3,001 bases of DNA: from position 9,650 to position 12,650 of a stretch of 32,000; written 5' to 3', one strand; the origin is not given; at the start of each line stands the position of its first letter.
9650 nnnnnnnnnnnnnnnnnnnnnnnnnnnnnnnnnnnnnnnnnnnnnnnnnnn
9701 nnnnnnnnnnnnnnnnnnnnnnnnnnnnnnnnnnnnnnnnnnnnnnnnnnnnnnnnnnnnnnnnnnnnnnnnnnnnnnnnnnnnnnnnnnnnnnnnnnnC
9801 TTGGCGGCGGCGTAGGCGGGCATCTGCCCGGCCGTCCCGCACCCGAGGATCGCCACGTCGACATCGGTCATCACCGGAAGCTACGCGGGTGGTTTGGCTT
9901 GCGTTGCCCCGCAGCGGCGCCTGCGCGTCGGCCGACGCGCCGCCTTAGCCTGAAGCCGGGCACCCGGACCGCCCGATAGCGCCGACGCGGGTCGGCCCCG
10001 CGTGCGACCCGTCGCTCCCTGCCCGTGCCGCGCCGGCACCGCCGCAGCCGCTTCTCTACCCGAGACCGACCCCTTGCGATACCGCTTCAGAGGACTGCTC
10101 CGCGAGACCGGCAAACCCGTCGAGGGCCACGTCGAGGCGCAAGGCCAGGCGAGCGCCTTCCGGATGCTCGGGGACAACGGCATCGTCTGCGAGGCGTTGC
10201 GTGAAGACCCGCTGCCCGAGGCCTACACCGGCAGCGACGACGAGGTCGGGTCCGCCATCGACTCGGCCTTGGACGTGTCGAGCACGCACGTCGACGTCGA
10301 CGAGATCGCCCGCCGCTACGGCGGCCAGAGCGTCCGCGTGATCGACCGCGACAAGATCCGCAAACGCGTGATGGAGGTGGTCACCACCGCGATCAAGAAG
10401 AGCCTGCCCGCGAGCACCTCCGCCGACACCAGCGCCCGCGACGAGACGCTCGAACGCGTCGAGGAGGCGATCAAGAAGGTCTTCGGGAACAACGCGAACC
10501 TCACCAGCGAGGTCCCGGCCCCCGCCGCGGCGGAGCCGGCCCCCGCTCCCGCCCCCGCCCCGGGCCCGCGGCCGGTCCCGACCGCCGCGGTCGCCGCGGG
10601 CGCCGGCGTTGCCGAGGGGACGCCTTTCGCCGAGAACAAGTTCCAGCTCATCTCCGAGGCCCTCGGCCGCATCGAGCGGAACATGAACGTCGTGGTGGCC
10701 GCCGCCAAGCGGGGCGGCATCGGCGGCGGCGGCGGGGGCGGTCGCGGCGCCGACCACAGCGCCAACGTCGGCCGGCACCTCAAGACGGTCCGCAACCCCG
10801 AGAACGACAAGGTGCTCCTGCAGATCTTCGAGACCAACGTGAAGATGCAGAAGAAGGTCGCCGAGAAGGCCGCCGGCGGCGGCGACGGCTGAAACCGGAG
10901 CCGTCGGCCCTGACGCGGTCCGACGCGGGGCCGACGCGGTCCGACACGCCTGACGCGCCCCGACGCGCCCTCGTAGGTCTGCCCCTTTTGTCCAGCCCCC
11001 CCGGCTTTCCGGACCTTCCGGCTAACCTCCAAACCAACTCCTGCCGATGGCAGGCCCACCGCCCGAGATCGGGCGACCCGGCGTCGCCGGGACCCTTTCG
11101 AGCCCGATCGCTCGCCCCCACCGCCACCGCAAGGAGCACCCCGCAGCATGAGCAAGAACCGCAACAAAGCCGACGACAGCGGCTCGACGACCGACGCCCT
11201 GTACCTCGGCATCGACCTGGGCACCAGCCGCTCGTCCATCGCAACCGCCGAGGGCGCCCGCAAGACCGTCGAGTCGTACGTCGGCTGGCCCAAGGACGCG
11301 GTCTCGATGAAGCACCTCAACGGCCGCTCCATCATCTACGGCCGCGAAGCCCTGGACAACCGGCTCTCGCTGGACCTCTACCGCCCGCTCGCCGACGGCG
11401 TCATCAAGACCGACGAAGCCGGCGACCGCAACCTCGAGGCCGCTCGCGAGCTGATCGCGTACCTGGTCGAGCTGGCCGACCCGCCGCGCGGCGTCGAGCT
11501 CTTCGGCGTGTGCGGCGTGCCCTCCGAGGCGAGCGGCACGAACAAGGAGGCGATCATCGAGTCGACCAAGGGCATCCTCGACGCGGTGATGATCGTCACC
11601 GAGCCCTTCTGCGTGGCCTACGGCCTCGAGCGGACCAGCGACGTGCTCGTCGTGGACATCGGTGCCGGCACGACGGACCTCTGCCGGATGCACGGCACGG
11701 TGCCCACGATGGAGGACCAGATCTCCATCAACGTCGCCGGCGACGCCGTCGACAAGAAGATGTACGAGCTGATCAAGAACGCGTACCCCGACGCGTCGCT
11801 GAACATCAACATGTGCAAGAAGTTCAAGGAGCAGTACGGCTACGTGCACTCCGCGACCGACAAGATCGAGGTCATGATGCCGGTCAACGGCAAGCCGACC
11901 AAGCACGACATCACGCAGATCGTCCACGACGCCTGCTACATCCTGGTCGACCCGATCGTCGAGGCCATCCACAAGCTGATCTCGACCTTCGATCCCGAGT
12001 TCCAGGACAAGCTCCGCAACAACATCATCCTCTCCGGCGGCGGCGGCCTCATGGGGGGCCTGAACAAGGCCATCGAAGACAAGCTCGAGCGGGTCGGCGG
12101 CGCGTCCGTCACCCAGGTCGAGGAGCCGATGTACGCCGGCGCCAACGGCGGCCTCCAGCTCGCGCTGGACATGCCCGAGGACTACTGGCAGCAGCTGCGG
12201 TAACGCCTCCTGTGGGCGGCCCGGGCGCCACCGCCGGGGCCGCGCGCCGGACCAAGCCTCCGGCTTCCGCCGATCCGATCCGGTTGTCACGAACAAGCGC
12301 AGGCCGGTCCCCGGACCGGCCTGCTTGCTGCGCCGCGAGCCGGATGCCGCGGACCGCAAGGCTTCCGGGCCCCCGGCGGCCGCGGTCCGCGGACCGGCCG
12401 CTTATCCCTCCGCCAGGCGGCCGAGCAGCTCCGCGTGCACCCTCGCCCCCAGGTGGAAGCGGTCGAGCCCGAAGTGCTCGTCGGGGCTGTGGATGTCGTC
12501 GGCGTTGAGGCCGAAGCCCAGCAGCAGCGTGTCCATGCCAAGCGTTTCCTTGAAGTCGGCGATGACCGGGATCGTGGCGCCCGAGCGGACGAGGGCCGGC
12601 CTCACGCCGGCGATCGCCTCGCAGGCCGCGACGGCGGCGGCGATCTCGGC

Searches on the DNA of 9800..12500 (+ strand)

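Call 44: search_dna_similar(query=window:10880-11150:+, collection=plasmids, mode=distant, max_evalue=0.01, max_rows=10)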
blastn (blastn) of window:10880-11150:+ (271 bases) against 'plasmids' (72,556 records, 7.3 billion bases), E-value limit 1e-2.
No match.

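Call 48: search_rna_families(source=window, start=9800, end=12500, threshold=evalue, max_evalue=1)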
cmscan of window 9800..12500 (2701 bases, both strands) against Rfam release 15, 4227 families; matches with E-value up to 1: 2.
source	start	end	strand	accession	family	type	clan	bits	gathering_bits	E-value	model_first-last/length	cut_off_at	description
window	9894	9965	+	RF00520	ybhL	Cis-reg; leader;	-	23.4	50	0.65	1-73/73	no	ybhL leader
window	12284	12330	+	RF01811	PtaRNA1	Gene; antitoxin;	-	23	47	0.15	1-72/72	no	Plasmid transferred anti-sense RNA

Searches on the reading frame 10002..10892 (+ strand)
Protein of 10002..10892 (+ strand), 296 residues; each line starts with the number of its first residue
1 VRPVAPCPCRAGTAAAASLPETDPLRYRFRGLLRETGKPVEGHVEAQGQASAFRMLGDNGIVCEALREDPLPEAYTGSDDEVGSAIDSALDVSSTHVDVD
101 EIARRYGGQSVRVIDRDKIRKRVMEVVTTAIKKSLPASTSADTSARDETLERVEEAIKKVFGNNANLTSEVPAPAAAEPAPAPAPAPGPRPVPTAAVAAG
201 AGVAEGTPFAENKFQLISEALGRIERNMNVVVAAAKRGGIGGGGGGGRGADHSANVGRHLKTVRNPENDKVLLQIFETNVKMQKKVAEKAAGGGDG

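Call 6: search_protein_families(library=pfam, proteins=[window:10002-10892:+], max_evalue=0.01)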
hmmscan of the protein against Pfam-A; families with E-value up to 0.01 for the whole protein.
window:10002-10892:+ (296 aa): 0 families

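Call 34: search_protein_families(library=ncbifam, proteins=[window:10074-10892:+], max_evalue=0.1)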
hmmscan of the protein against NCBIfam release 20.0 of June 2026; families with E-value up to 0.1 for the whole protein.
window:10074-10892:+ (272 aa): 2 families
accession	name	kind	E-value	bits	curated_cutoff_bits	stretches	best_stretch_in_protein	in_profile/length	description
NF033930.1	pneumo_PspA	exception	0.00074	18.4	850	1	97-171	318-389/659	pneumococcal surface protein A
NF011513.0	PRK14952.1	equivalog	0.017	14.1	737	1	100-186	353-438/596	DNA polymerase III subunits gamma/tau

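Call 35: search_protein_families(library=pfam, proteins=[window:10074-10892:+], max_evalue=10)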
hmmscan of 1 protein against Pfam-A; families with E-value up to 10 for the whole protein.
window:10074-10892:+ (272 aa): 2 families
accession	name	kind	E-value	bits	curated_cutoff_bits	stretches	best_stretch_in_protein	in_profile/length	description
PF04625.18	DEC-1_N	-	0.069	12.6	29.2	1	143-191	113-158/403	DEC-1 protein, N-terminal region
PF03274.19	Foamy_BEL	-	0.079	12.7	24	1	36-73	178-214/301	Foamy virus BEL 1/2 protein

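Call 37: find_homologous_proteins(query=window:10074-10889:+)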
Query seq(272 aa) (272 aa): 140 proteins with E <= 0.001 among 8000 candidates; the best 120 are listed.
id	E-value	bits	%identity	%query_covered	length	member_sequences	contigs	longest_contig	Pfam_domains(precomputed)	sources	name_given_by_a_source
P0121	1.9e-148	511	100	89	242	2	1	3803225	-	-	-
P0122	3.4e-148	510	88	99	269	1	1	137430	-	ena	-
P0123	6.5e-148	510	87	95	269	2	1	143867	-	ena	-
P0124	4.1e-147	507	89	99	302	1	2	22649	-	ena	-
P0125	5.4e-144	497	87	99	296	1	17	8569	-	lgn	-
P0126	6.8e-143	493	87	99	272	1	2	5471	-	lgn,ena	-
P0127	6.0e-128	444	79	99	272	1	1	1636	-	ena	-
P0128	9.5e-64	234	48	99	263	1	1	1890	-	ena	-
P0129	3.4e-61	225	46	98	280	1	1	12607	-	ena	-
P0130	2.6e-60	222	46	96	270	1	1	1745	-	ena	-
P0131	1.4e-59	220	47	97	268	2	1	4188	-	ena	-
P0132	1.6e-59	220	47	97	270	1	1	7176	-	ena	-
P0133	6.8e-59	218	45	99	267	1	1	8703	-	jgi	-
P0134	7.6e-59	218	48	96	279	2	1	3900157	-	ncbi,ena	-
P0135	9.2e-58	214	47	96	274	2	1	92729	-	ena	-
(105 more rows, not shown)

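Call 39: find_encoding_contigs(protein=P0122, flank=3000, max_places=2)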
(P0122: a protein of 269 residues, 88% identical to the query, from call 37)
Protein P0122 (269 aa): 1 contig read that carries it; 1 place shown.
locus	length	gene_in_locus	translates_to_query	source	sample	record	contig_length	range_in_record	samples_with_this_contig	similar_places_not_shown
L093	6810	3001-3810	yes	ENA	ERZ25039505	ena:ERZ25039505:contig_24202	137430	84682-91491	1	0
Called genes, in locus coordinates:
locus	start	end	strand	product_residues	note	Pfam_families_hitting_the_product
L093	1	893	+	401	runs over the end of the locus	PF00009:GTP_EFTU, PF03144:GTP_EFTU_D2, PF03143:GTP_EFTU_D3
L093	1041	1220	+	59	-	PF00471:Ribosomal_L33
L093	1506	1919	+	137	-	PF00584:SecE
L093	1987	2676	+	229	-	PF02357:NusG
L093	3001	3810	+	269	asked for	-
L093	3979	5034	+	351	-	PF00022:Actin (weak), PF06723:MreB_Mbl, PF25229:Salactin, PF14450:FtsA (weak)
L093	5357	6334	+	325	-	PF09243:Rsm22, PF13489:Methyltransf_23, PF08242:Methyltransf_12, PF13649:Methyltransf_25 (weak)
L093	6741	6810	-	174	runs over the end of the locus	-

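Call 40: find_encoding_contigs(protein=P0123, flank=3000, max_places=2)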
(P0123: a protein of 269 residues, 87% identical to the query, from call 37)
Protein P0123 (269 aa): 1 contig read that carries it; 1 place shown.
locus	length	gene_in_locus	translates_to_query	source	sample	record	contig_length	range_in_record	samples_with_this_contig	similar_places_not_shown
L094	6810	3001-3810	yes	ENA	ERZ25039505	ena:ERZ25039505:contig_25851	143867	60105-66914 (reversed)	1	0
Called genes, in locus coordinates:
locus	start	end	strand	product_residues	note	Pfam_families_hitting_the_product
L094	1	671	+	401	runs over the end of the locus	PF00009:GTP_EFTU, PF03144:GTP_EFTU_D2, PF03143:GTP_EFTU_D3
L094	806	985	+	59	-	PF00471:Ribosomal_L33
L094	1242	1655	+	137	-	PF00584:SecE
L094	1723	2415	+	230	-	PF02357:NusG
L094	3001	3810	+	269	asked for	-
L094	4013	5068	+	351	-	PF00022:Actin (faint), PF06723:MreB_Mbl, PF14450:FtsA (faint), PF25229:Salactin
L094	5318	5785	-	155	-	-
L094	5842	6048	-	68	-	-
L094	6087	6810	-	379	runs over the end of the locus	PF03721:UDPG_MGDP_dh_N, PF00984:UDPG_MGDP_dh, PF03720:UDPG_MGDP_dh_C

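Call 41: find_encoding_contigs(protein=P0124, flank=3000, max_places=2)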
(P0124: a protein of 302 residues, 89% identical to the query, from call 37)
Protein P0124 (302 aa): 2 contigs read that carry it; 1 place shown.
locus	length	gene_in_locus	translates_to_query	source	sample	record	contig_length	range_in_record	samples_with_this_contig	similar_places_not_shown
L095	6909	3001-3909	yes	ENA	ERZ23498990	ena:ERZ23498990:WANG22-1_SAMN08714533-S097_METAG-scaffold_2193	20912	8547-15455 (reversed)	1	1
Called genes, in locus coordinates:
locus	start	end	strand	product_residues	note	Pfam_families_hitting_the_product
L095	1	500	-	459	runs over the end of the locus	PF00890:FAD_binding_2, PF01266:DAO (weak), PF03486:HI0933_like (faint), PF07992:Pyr_redox_2, PF13738:Pyr_redox_3 (faint), PF00070:Pyr_redox, PF02852:Pyr_redox_dim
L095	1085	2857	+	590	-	PF00072:Response_reg, PF00990:GGDEF, PF00563:EAL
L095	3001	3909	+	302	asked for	-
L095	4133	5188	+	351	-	PF00022:Actin (weak), PF06723:MreB_Mbl, PF14450:FtsA (faint), PF25229:Salactin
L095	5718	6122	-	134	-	-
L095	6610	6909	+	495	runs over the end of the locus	PF00669:Flagellin_N, PF00700:Flagellin_C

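Call 51: find_encoding_contigs(protein=P0126, flank=2500, max_places=3)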
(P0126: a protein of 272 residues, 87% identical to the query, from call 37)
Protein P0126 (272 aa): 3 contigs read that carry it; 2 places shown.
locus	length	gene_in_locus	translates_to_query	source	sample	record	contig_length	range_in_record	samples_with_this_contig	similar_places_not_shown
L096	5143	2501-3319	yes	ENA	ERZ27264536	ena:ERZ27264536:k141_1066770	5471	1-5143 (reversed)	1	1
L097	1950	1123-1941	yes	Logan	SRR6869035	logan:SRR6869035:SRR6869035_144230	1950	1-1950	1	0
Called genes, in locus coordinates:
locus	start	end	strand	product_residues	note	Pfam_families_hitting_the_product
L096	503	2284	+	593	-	PF00072:Response_reg, PF00990:GGDEF, PF00563:EAL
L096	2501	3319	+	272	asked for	-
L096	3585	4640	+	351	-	PF00022:Actin (weak), PF06723:MreB_Mbl, PF14450:FtsA (faint), PF25229:Salactin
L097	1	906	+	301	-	?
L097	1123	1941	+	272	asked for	-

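Call 63: predict_structure(alignment_id=A4)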
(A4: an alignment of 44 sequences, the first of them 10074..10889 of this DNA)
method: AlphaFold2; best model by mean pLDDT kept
length: 272 residues; sequences in the alignment: 44
mean_pLDDT: 62.5   pTM: 0.23
mean pLDDT of the five models: 62.5, 61.1, 59.5, 58.9, 51.3
residues with pLDDT >= 90: 34; 70-90: 74; 50-70: 75; < 50: 89
segments of 3 or more residues with pLDDT < 50: 51-53, 85-89, 142-190, 210-237, 270-272
pLDDT, mean of each block of 10 residues (from residue 1): 91 92 92 92 75 58 71 59 48 72 77 58 76 70 43 40 41 31 44 57 54 43 40 47 75 81 67 42
secondary structure, 60 per line:
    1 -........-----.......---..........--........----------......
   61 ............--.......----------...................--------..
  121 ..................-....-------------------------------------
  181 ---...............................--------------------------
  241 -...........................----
elements in order: E2-9 E15-21 H25-34 E37-44 H55-72 H75-81 H92-110 H119-138 H140-143 H184-214 H242-268

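Call 66: fold_search(model_id=the predicted structure, library=pdb)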
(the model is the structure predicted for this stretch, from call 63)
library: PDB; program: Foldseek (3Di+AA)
matches with E <= 10: 220; with E <= 0.001: 0
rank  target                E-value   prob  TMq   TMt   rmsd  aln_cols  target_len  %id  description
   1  4njc_F                4.2e-02  1.00  0.15  0.68   4.9        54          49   18  RNA Polymerase interacting protein YkzG from Geobacillus stearothermophilus (released 2014-08-20)
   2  4njc_B                1.1e-01  0.99  0.15  0.68   2.7        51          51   22  RNA Polymerase interacting protein YkzG from Geobacillus stearothermophilus (released 2014-08-20)
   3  4njc_H                2.0e-01  0.97  0.15  0.69   4.6        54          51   20  RNA Polymerase interacting protein YkzG from Geobacillus stearothermophilus (released 2014-08-20)
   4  6wvk_E                2.1e-01  0.96  0.15  0.51   4.0        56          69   14  Cryo-EM structure of Bacillus subtilis RNA Polymerase in complex with HelD (released 2020-11-18)
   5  6zca_E                2.1e-01  0.95  0.15  0.50   3.6        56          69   16  Structure of the B. subtilis RNA POLYMERASE in complex with HelD (monomer) (released 2020-10-14)
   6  7ckq_H                2.3e-01  0.96  0.15  0.57   4.1        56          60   14  The cryo-EM structure of B. subtilis BmrR transcription activation complex (released 2020-12-16)
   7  4njc_G                2.4e-01  0.75  0.13  0.56   5.7        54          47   24  RNA Polymerase interacting protein YkzG from Geobacillus stearothermophilus (released 2014-08-20)
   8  4njc_C                2.8e-01  0.90  0.14  0.63   3.8        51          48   24  RNA Polymerase interacting protein YkzG from Geobacillus stearothermophilus (released 2014-08-20)
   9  3zoq_B                2.8e-01  0.63  0.14  0.48   3.4        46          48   15  Structure of BsUDG-p56 complex (released 2013-05-22)
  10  4v9f_6                3.3e-01  0.95  0.14  0.59   3.5        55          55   22  The re-refined crystal structure of the Haloarcula marismortui large ribosomal subunit at 2.4 Angstrom resolution: mor (released 2014-07-09)
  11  5x11_A                3.3e-01  0.08  0.11  0.15  15.3       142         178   12  Crystal structure of Bacillus subtilis PadR in complex with operator DNA (released 2017-11-22)
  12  9e6q_AR               3.6e-01  0.80  0.14  0.42   4.3        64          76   19  Cryo-EM structure of the Pyrobaculum calidifontis 50S ribosomal subunit in complex with Dri (released 2024-11-20)
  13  7ext_N7               3.6e-01  0.66  0.13  0.43   5.9        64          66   11  Cryo-EM structure of cyanobacterial phycobilisome from Synechococcus sp. PCC 7002 (released 2021-10-06)
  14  4njc_E                3.6e-01  0.47  0.13  0.44   4.7        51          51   22  RNA Polymerase interacting protein YkzG from Geobacillus stearothermophilus (released 2014-08-20)
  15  8x6f_G                3.8e-01  0.87  0.16  0.51   3.2        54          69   18  Cryo-EM structure of Staphylococcus aureus sigA-dependent RNAP-promoter open complex (released 2024-06-05)
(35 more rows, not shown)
